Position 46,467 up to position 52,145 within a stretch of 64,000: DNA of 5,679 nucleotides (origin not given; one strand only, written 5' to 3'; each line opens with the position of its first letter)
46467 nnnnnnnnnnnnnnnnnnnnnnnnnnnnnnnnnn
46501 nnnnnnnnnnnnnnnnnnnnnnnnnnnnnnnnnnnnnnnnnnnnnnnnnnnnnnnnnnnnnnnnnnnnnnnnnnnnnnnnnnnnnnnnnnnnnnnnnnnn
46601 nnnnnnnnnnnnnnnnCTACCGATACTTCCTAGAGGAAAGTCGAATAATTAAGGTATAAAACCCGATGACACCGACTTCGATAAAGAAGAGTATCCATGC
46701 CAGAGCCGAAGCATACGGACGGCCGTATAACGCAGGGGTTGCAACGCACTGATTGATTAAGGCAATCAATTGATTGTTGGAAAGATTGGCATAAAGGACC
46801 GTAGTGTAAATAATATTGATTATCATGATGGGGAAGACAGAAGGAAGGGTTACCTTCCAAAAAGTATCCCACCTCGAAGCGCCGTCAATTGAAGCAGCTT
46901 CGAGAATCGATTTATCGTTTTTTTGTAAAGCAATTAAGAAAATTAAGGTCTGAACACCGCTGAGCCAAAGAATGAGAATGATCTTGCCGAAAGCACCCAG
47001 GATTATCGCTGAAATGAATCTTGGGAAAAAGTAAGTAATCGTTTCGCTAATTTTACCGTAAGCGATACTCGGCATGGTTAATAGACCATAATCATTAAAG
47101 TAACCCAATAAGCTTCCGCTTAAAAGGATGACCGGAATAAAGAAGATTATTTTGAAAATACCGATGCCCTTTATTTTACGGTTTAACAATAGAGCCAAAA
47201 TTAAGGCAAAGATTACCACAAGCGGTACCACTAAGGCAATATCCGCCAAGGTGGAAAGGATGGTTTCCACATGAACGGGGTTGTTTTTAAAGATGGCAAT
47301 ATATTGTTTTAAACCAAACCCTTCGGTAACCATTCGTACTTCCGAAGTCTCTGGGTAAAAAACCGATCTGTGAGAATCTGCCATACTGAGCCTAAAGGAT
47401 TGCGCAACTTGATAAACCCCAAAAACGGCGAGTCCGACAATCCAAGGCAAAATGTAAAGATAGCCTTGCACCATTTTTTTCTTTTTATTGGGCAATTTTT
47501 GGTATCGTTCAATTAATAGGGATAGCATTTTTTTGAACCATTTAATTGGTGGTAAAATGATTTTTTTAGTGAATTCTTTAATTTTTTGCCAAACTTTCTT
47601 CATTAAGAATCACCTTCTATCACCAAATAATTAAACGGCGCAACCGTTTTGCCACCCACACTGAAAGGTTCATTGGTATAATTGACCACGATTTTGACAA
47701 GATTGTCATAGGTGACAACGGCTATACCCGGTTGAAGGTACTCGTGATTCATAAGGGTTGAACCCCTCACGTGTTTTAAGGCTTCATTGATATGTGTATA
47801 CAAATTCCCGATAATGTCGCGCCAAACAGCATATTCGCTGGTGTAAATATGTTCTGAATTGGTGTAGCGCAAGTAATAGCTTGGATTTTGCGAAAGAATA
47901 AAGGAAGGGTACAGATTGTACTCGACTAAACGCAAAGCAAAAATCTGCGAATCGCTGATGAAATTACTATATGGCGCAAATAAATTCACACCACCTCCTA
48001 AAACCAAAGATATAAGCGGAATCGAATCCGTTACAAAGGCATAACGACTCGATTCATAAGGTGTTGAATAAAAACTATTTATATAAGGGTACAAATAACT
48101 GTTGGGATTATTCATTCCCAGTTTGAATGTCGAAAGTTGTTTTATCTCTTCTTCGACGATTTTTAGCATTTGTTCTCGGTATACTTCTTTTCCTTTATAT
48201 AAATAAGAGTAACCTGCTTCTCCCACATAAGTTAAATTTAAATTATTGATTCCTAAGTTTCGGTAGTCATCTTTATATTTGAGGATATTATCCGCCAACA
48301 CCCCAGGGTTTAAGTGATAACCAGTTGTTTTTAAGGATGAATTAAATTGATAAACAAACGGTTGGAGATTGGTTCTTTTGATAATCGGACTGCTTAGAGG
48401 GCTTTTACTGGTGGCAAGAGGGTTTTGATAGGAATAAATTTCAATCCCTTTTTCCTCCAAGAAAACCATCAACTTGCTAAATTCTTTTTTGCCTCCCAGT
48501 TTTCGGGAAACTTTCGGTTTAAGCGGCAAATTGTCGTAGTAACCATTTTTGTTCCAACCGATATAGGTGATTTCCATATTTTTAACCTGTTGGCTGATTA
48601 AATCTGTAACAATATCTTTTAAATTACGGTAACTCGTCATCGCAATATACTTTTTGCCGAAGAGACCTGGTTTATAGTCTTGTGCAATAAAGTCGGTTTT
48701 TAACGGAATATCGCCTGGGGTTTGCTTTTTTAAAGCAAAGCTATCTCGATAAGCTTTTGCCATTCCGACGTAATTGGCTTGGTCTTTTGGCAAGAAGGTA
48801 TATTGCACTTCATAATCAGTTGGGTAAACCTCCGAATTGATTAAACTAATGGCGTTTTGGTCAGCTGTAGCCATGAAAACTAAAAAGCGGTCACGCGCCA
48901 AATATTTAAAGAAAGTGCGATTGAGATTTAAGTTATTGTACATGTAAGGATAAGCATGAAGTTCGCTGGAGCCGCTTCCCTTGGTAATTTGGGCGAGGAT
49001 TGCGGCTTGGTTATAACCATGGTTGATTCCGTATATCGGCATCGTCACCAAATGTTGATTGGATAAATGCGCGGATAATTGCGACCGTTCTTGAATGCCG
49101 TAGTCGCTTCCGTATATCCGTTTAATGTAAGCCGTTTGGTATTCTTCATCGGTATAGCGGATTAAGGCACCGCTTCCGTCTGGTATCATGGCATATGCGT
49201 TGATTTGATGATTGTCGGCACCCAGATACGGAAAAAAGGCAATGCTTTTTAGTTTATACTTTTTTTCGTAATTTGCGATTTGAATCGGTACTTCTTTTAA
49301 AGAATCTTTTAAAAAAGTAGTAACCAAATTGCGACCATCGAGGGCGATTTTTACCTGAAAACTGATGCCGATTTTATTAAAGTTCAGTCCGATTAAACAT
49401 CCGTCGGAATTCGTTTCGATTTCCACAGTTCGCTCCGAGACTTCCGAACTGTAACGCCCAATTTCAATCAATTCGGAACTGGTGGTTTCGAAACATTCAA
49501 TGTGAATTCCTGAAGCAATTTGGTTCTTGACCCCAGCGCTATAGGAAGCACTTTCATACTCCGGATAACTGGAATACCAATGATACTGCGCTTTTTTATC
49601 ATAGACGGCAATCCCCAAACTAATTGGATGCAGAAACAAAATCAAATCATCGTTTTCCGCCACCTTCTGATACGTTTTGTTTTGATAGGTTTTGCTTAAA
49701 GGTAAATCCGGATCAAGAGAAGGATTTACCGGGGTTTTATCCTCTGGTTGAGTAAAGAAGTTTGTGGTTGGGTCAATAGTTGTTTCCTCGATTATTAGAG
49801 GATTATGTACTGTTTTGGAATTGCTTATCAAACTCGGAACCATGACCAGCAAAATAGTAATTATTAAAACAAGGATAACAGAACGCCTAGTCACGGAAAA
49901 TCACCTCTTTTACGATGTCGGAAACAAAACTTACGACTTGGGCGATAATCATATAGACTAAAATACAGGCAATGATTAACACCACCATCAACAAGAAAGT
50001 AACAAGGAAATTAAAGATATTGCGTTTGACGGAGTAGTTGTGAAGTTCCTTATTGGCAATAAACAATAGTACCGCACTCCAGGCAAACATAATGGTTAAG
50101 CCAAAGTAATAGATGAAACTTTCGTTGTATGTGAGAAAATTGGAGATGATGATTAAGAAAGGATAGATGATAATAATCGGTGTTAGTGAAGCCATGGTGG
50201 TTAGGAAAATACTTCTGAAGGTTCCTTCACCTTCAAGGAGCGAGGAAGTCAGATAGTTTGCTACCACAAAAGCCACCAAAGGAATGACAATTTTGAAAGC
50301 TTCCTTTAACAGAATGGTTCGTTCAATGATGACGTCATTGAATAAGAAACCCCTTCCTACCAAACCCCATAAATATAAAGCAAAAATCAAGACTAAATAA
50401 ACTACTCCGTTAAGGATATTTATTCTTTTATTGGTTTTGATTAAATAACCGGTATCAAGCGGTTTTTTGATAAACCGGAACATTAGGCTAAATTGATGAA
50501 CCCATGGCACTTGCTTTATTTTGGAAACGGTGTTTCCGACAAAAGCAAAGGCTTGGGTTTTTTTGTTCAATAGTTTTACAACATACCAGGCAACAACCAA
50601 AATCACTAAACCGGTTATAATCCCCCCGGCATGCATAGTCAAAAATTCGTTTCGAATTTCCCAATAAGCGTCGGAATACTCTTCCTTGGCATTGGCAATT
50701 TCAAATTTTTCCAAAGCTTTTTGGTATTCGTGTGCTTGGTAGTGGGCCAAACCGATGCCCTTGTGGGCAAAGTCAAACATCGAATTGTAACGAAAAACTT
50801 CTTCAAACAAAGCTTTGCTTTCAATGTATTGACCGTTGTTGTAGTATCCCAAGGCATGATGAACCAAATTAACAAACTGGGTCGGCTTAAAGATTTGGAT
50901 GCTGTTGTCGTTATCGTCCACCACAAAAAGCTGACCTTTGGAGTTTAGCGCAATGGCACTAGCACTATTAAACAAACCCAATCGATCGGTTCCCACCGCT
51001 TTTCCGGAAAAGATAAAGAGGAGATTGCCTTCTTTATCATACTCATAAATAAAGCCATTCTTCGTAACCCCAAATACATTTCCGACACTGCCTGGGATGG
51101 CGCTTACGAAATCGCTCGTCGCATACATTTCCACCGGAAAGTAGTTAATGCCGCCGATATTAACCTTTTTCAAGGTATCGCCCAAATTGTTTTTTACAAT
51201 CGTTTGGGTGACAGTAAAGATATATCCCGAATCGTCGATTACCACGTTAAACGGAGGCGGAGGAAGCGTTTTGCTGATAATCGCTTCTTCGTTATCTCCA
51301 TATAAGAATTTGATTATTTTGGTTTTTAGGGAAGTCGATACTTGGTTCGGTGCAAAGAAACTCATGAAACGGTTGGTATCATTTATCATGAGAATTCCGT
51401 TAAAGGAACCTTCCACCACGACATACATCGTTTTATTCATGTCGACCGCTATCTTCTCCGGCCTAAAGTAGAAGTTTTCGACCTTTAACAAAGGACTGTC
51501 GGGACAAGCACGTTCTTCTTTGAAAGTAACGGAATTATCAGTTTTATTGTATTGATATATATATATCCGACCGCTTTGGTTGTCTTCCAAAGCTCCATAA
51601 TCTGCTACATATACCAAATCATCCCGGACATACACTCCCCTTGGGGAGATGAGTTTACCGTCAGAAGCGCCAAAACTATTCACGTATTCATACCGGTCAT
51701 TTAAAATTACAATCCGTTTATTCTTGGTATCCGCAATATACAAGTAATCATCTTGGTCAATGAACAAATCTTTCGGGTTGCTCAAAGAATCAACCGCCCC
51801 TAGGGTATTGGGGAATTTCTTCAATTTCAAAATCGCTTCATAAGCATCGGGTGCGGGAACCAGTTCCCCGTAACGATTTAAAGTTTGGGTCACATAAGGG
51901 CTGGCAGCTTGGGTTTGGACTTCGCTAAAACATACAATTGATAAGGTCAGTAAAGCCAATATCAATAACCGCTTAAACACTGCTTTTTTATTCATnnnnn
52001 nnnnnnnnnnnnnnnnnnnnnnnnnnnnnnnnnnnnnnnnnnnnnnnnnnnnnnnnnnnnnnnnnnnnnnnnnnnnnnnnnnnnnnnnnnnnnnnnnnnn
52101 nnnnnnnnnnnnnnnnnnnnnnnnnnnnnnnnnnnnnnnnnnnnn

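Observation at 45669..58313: Dual-permease, dual-SBP transporter with NHL/TPR/YIP1 and DUF5696-like subunits: candidate Sus-like uptake machine of Gram-positives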

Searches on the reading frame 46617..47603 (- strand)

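Call 4: search_protein_families(library=pfam, proteins=[window:46617-47603:-], max_evalue=0.01)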
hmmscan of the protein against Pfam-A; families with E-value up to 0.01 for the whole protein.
window:46617-47603:- (328 aa): 1 family
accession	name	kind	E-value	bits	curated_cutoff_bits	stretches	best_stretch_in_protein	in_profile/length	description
PF00528.27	BPD_transp_1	-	2.1e-08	34.5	26.4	1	175-268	28-118/184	Binding-protein-dependent transport system inner membrane component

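Call 7: search_protein_families(library=ncbifam, proteins=[window:46617-47603:-], max_evalue=0.001)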
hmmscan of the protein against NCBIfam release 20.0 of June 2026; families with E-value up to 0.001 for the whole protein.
window:46617-47603:- (328 aa): 7 families
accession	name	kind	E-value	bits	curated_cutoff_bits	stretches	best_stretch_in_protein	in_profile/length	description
TIGR03262.1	PhnU2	equivalog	2e-08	33.4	593.25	1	97-262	39-192/546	putative 2-aminoethylphosphonate ABC transporter permease subunit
NF040932.1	ABC_arch_GlcU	equivalog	2.7e-07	30.5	340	1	212-283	142-210/272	glucose ABC transporter permease GlcU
TIGR00969.1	3a0106s02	subfamily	2.9e-07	30.2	240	1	97-268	46-208/272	sulfate ABC transporter permease subunit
NF007852.0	PRK10561.1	equivalog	1.8e-06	28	335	1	48-272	15-226/295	sn-glycerol-3-phosphate ABC transporter permease UgpA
NF008231.0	PRK10998.1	equivalog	3.2e-06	26.9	261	1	194-268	148-223/296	maltose ABC transporter permease MalG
TIGR02140.1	permease_CysW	equivalog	7e-05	22.4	329.1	1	97-266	32-192/261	sulfate ABC transporter permease subunit CysW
TIGR02141.1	modB_ABC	equivalog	0.00018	21.2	182.6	1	122-265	9-142/208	molybdate ABC transporter permease subunit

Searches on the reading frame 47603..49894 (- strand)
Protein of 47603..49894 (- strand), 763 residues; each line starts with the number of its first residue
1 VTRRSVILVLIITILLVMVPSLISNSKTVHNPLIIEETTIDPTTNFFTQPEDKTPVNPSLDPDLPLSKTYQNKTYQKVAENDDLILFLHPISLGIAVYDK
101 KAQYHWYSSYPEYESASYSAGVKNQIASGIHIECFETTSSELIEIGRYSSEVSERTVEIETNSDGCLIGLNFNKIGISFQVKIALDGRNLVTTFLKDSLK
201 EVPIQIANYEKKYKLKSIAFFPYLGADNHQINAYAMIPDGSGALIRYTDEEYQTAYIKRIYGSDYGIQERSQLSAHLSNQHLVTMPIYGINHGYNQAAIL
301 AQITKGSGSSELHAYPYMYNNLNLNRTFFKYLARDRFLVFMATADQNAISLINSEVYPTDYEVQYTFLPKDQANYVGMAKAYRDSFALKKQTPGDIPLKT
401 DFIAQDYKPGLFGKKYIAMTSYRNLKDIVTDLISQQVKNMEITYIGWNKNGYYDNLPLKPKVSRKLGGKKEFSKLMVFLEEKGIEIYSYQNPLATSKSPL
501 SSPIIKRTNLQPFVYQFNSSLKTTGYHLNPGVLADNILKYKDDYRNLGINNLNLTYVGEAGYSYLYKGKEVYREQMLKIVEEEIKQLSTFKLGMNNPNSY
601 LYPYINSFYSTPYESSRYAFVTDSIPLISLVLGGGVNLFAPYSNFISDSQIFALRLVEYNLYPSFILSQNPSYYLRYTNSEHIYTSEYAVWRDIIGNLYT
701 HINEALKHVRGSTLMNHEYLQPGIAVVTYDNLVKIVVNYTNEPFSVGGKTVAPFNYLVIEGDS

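Call 4: search_protein_families(library=pfam, proteins=[window:47603-49894:-], max_evalue=0.01)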
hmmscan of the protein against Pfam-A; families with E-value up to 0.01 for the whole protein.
window:47603-49894:- (763 aa): 1 family
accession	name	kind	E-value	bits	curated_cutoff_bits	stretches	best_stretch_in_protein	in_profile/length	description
PF18952.6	DUF5696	-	5.9e-140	468.1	25.6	1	158-756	3-612/612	Family of unknown function (DUF5696)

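Call 7: search_protein_families(library=ncbifam, proteins=[window:47603-49894:-], max_evalue=0.001)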
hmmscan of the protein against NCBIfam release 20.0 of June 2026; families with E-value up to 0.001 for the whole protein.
window:47603-49894:- (763 aa): 0 families

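Call 24: predict_structure(protein=window:47603-49894:-)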
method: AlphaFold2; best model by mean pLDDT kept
length: 763 residues; sequences in the alignment: 1
mean_pLDDT: 32.2   pTM: 0.24
mean pLDDT of the five models: 32.2, 25.1, 24.6, 23.3, 23.3
residues with pLDDT >= 90: 0; 70-90: 17; 50-70: 6; < 50: 740
segments of 3 or more residues with pLDDT < 50: 24-763
pLDDT, mean of each block of 10 residues (from residue 1): 75 75 40 28 26 27 28 29 31 34 36 30 32 41 33 42 45 39 42 38 38 34 32 31 30 30 26 26 27 28 28 29 28 28 28 28 28 27 24 24 26 24 31 32 28 28 26 28 29 25 28 29 29 39 36 35 35 39 34 30 28 24 30 31 32 33 28 25 29 33 34 28 33 35 35 35 31
secondary structure, 60 per line:
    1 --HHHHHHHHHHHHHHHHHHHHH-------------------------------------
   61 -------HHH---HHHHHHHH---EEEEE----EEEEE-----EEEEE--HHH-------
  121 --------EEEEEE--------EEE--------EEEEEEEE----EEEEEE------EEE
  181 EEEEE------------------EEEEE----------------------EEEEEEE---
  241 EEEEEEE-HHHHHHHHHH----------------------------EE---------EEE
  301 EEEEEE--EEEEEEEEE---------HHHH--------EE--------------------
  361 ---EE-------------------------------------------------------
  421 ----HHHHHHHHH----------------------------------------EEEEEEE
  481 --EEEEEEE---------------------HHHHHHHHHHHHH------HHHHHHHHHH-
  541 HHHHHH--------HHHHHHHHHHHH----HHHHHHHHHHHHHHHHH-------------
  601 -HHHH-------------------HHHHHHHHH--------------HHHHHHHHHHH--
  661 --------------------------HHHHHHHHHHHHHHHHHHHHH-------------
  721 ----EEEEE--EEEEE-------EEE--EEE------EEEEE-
elements in order (helices of 4 or more, strands of 3 or more residues): H3-23 H74-81 E85-89 E94-98 E104-108 E129-134 E143-145 E154-161 E166-171 E178-185 E204-208 E231-237 E241-247 H249-258 E298-306 E309-317 H327-330 H425-433 E474-480 E483-489 H511-523 H530-539 H541-546 H555-566 H571-587 H602-605 H625-633 H648-658 H687-707 E725-729 E732-736 E744-746 E749-751 E758-762

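Call 25: find_homologous_proteins(query=window:47603-49894:-, max_evalue=1e-10)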
Query window:47603-49894:- (763 aa): 297 proteins with E <= 1e-10 among 8000 candidates; the best 120 are listed.
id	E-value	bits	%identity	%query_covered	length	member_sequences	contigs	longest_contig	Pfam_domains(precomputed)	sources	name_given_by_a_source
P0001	0.0e+0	1708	100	100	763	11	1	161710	PF18952.7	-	-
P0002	0.0e+0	1387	82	98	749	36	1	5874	PF18952.7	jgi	-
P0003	0.0e+0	1211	70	97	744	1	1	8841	PF18952.7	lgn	-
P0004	3.2e-276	937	57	99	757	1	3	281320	PF18952.7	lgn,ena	-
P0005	2.1e-273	927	56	95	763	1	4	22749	PF18952.7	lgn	-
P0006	3.2e-238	811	50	95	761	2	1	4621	PF18952.7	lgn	-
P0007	1.5e-234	799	48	100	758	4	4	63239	PF18952.7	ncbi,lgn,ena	-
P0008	3.6e-227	775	49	93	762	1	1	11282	PF18952.7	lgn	-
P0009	1.4e-211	723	46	100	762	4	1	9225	PF18952.7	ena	-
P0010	2.7e-206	706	45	100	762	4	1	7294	PF18952.7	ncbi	-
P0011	8.8e-204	697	45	100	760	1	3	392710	PF18952.7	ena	-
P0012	1.1e-201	690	43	100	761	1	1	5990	PF18952.7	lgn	-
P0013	2.5e-200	686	43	100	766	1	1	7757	PF18952.7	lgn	-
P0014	5.6e-198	678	43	100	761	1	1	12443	PF18952.7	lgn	-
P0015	1.8e-196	673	45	99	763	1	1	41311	PF18952.7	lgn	-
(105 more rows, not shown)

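Call 28: search_solved_structures(query=A1, max_evalue=10, show_alignments=2)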
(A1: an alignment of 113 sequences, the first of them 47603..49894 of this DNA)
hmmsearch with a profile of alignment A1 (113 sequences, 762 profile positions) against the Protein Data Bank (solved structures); distinct sequences matched with E-value up to 10: 0.

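Call 47: predict_structure(alignment_id=A1)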
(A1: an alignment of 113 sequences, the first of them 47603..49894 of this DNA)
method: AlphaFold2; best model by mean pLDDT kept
length: 763 residues; sequences in the alignment: 113
mean_pLDDT: 92.6   pTM: 0.90
mean pLDDT of the five models: 92.6, 91.7, 91.1, 90.7, 90.5
residues with pLDDT >= 90: 631; 70-90: 96; 50-70: 28; < 50: 8
segments of 3 or more residues with pLDDT < 50: none
pLDDT, mean of each block of 10 residues (from residue 1): 78 88 61 60 89 94 94 96 98 98 96 91 96 93 94 96 97 97 98 98 92 97 95 96 94 92 89 60 96 97 97 95 96 91 75 91 98 97 94 96 95 93 98 96 94 84 96 98 96 87 90 91 93 96 96 94 94 96 97 96 97 83 93 97 93 97 98 94 93 97 97 96 97 97 94 95 47
secondary structure, 60 per line:
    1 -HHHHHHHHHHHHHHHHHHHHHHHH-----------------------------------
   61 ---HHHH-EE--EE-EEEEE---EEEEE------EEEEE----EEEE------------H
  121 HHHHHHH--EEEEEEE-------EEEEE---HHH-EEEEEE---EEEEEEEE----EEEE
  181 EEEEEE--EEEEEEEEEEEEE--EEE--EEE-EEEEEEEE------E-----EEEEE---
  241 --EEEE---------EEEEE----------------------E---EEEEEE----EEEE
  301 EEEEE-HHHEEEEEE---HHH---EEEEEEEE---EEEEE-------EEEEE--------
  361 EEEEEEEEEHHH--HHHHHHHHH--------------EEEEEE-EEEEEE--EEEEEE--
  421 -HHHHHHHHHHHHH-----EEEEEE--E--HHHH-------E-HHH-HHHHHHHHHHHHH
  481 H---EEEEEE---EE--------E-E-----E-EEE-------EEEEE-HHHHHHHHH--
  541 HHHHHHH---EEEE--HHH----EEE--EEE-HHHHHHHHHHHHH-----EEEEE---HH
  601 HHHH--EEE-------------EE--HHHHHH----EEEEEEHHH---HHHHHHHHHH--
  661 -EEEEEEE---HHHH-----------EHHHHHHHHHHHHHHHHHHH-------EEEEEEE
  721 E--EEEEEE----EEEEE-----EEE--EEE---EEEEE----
elements in order (helices of 4 or more, strands of 3 or more residues): H2-25 H64-67 E76-80 E84-88 E95-99 E104-107 H120-127 E130-136 E144-148 E156-161 E165-172 E177-186 E189-201 E204-206 E209-211 E213-220 E233-237 E243-246 E256-260 E287-292 E297-305 E310-315 E325-332 E336-340 E348-352 E361-369 H375-383 E398-403 E405-410 E413-418 H422-434 E440-445 H451-454 H468-481 E485-490 E514-516 E524-528 H530-538 H541-547 E551-554 E564-566 E569-571 H573-585 E591-595 H599-604 E607-609 H627-632 E637-642 H649-658 E662-668 H672-675 H688-706 E714-721 E724-729 E734-738 E744-746 E749-751 E755-759

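Call 49: fold_search(model_id=the predicted structure, library=pdb)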
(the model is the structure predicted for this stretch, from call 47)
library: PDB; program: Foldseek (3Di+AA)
matches with E <= 10: 1646; with E <= 0.001: 597
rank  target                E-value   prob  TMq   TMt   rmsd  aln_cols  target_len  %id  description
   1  5opq_A                5.5e-34  1.00  0.62  0.71   5.5       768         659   13  A 3,6-anhydro-D-galactosidase produced by Zobellia galactanivorans. This is an exo-lytic enzyme that hydrolyzes termin (released 2017-11-29)
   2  5opq_D                2.6e-33  1.00  0.60  0.68   6.6       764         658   13  A 3,6-anhydro-D-galactosidase produced by Zobellia galactanivorans. This is an exo-lytic enzyme that hydrolyzes termin (released 2017-11-29)
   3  8rzk_A                3.5e-33  1.00  0.61  0.70   6.6       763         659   13  The Michaelis complex of ZgGH129 D486N from Zobellia galactanivorans with neo-b/k-oligo-carrageenan tetrasaccharide (b (released 2024-07-31)
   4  5wzn_A                4.4e-26  1.00  0.59  0.71   6.3       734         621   11  Alpha-N-acetylgalactosaminidase NagBb from Bifidobacterium bifidum - GalNAc complex (released 2017-06-07)
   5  5wzr_A                1.4e-25  1.00  0.60  0.71   6.2       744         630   11  Alpha-N-acetylgalactosaminidase NagBb from Bifidobacterium bifidum - Gal-NHAc-DNJ complex (released 2017-06-07)
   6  5wzq_B                1.7e-25  1.00  0.58  0.70   6.4       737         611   12  Alpha-N-acetylgalactosaminidase NagBb from Bifidobacterium bifidum - quadruple mutant (released 2017-06-07)
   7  5wzr_B                3.1e-25  1.00  0.59  0.70   5.9       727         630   11  Alpha-N-acetylgalactosaminidase NagBb from Bifidobacterium bifidum - Gal-NHAc-DNJ complex (released 2017-06-07)
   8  5wzq_A                8.0e-25  1.00  0.57  0.70   6.5       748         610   12  Alpha-N-acetylgalactosaminidase NagBb from Bifidobacterium bifidum - quadruple mutant (released 2017-06-07)
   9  5wzp_A                9.4e-25  1.00  0.58  0.72   6.8       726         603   12  Alpha-N-acetylgalactosaminidase NagBb from Bifidobacterium bifidum - ligand free (released 2017-06-07)
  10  5wzp_B                9.4e-25  1.00  0.57  0.70   6.8       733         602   11  Alpha-N-acetylgalactosaminidase NagBb from Bifidobacterium bifidum - ligand free (released 2017-06-07)
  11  5wzn_B                2.1e-24  1.00  0.59  0.72   5.8       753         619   10  Alpha-N-acetylgalactosaminidase NagBb from Bifidobacterium bifidum - GalNAc complex (released 2017-06-07)
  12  6qev_B                5.4e-20  1.00  0.44  0.28   9.7       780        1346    9  EngBF DARPin Fusion 4b B6 (released 2019-11-06)
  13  6sh9_B                9.3e-20  1.00  0.44  0.28   9.8       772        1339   10  EngBF DARPin Fusion 4b D12 (released 2019-11-06)
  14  8a19_A                1.4e-19  1.00  0.43  0.28   9.9       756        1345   10  Structure of a leucinostatin derivative determined by host lattice display : L1E4V1 construct (released 2022-12-07)
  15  6qfo                  3.0e-19  1.00  0.45  0.28   9.8       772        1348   10  EngBF DARPin Fusion 9b 3G124 (released 2019-11-06)
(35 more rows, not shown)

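Call 51: search_protein_families(library=pfam, proteins=[window:47603-49894:-], max_evalue=10)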
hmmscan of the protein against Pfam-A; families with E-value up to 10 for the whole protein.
window:47603-49894:- (763 aa): 3 families
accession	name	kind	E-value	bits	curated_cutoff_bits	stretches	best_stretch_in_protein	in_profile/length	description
PF18952.6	DUF5696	-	5.9e-140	468.1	25.6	1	158-756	3-612/612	Family of unknown function (DUF5696)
PF17010.10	DUF5092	-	0.17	12.3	27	1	294-406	19-119/145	Domain of unknown function (DUF5092)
PF21872.3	SAM_5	-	0.26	11.5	27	1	416-438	31-53/55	SAM domain-like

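Call 96: search_protein_representatives(alignment_id=A1)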
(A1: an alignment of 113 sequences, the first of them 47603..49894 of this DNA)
Query: 113 sequences, 762 profile positions. Proteins with E-value up to 0.001 (for the whole library): 5294; up to 1e-10: 4280; up to 1e-30: 3168. The best 150 are listed.
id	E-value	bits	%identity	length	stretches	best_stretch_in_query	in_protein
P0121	0.0e+00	1018.5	-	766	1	1-761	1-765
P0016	1.3e-295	999.0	-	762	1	6-757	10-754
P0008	5.7e-295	996.9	-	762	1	2-761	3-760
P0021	6.6e-292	986.7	-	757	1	32-760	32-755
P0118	2.9e-285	964.8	-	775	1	8-757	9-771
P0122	5.3e-264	894.5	-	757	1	6-760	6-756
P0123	3.7e-257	871.9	-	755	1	2-759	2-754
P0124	2.6e-245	832.7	-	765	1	3-761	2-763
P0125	7.5e-239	811.3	-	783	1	3-759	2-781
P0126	1.4e-233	793.9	-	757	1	10-754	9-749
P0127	4.2e-207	706.3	-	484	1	277-760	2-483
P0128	2.7e-198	677.2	-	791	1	8-759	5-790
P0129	4.6e-195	666.5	-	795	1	2-759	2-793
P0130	6.3e-166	570.2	-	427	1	3-431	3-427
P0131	5.0e-155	534.2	-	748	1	5-759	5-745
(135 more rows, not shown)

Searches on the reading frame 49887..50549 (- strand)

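Call 41: search_protein_families(library=pfam, proteins=[window:49887-50549:-], max_evalue=10)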
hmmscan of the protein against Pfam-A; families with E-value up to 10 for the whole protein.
window:49887-50549:- (220 aa): 2 families
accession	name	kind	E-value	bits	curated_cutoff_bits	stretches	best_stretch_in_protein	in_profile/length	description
PF04893.22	Yip1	-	8.5e-07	29.4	28.6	1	32-194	9-171/173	Yip1 domain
PF09843.14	DUF2070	-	1.4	7.6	30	1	53-210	24-175/561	Predicted membrane protein (DUF2070)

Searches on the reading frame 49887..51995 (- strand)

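Call 4: search_protein_families(library=pfam, proteins=[window:49887-51995:-], max_evalue=0.01)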
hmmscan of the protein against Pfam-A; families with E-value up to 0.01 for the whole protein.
window:49887-51995:- (702 aa): 5 families
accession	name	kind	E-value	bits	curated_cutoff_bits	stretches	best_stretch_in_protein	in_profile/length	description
PF01436.27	NHL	-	4.5e-11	42.6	20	0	342-369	1-28/28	NHL repeat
PF04893.22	Yip1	-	5.7e-07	30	28.6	1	519-676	14-171/173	Yip1 domain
PF07719.23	TPR_2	-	0.00052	20.4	27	0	410-432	3-25/34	Tetratricopeptide repeat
PF14157.12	YmzC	-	0.0018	18.8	27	0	133-161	30-57/62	YmzC-like protein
PF13432.12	TPR_16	-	0.0059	17.5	32.7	0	381-434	4-57/65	Tetratricopeptide repeat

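Call 7: search_protein_families(library=ncbifam, proteins=[window:49887-51995:-], max_evalue=0.001)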
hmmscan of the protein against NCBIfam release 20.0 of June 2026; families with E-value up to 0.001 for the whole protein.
window:49887-51995:- (702 aa): 2 families
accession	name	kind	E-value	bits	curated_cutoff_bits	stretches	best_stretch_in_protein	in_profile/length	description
NF035926.1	scyF_NHL_VPEP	equivalog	6.4e-06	25.5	350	0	71-111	246-286/376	scytonemin biosynthesis PEP-CTERM protein ScyF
TIGR02552.1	LcrH_SycD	equivalog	0.00025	20.8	104.8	1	372-436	16-80/136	SycD/LcrH family type III secretion system chaperone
